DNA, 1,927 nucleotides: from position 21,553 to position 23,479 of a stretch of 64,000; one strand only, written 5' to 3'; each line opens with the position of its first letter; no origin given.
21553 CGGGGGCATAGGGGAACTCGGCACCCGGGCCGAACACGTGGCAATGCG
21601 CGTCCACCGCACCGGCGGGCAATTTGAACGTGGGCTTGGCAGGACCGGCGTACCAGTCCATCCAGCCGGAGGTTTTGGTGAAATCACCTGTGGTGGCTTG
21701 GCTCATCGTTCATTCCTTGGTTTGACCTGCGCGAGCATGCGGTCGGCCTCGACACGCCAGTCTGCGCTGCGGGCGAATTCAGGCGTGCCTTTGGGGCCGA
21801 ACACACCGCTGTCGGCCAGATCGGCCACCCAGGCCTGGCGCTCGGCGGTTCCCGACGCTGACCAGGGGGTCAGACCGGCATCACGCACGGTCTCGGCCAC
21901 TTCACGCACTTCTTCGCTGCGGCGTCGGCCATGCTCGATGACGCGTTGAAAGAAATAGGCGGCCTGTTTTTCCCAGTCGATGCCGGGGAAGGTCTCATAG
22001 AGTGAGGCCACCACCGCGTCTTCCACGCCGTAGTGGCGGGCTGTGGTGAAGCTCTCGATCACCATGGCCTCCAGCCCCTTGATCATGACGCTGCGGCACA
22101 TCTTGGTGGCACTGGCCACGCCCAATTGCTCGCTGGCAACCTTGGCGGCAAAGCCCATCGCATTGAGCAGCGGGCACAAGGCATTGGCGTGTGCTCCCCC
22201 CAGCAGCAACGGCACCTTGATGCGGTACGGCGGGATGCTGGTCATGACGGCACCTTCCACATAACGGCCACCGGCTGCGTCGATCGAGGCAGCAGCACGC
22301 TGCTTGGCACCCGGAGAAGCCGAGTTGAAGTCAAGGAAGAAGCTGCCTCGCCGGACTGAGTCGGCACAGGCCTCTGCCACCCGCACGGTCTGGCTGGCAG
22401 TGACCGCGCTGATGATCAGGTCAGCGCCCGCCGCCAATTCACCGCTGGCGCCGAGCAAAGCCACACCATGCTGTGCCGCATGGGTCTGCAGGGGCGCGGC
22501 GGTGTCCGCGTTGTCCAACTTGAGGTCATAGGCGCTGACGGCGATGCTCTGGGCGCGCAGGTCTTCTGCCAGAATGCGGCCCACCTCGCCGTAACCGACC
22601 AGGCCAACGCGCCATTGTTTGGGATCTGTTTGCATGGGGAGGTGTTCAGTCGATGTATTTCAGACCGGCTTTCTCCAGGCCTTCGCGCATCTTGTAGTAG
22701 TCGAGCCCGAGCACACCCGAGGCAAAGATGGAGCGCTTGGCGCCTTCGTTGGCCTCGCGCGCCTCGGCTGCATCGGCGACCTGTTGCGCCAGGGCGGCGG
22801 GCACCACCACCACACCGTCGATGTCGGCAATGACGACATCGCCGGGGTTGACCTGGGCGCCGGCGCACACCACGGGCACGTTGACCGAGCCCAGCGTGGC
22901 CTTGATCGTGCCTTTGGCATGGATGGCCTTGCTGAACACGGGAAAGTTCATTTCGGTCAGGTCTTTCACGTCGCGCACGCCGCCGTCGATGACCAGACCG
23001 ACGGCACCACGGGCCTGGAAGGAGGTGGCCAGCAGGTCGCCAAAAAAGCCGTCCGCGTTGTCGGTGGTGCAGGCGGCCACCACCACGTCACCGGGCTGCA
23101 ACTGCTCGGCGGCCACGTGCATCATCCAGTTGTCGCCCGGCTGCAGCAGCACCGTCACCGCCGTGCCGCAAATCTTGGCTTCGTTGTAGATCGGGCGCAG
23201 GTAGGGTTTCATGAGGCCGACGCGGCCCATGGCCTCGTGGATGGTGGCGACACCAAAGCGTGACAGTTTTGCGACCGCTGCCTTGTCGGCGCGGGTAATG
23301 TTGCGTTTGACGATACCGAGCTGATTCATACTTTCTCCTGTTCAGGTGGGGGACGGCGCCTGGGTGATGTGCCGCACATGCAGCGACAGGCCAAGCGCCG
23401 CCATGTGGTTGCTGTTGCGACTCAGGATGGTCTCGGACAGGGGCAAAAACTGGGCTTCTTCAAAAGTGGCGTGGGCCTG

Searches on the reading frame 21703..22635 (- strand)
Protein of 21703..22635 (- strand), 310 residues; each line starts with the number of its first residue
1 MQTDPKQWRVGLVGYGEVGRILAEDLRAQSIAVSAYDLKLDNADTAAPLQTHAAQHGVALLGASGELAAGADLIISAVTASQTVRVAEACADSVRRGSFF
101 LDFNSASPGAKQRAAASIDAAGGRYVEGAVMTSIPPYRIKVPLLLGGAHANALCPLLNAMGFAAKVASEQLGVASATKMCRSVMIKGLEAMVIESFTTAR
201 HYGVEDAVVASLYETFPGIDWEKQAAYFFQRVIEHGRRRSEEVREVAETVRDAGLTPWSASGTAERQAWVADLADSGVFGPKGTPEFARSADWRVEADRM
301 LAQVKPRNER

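Call 49: search_protein_families(library=pfam, proteins=[window:21703-22635:-], max_evalue=0.00001)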
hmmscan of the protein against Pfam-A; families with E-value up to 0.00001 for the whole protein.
window:21703-22635:- (310 aa): 2 families
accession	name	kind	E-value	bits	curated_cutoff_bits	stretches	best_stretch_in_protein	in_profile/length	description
PF09130.16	DUF1932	-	6e-18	65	25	1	199-270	1-70/70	Domain of unknown function (DUF1932)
PF03446.21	NAD_binding_2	-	1.5e-08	35.3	21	1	9-128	1-117/161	NAD binding domain of 6-phosphogluconate dehydrogenase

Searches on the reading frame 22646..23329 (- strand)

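Call 49: search_protein_families(library=pfam, proteins=[window:22646-23329:-], max_evalue=0.00001)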
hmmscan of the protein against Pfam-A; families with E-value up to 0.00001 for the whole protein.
window:22646-23329:- (227 aa): 1 family
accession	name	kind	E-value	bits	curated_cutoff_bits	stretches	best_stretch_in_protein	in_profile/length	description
PF03737.21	RraA-like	-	2e-46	158.4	24.5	1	28-175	2-152/152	Aldolase/RraA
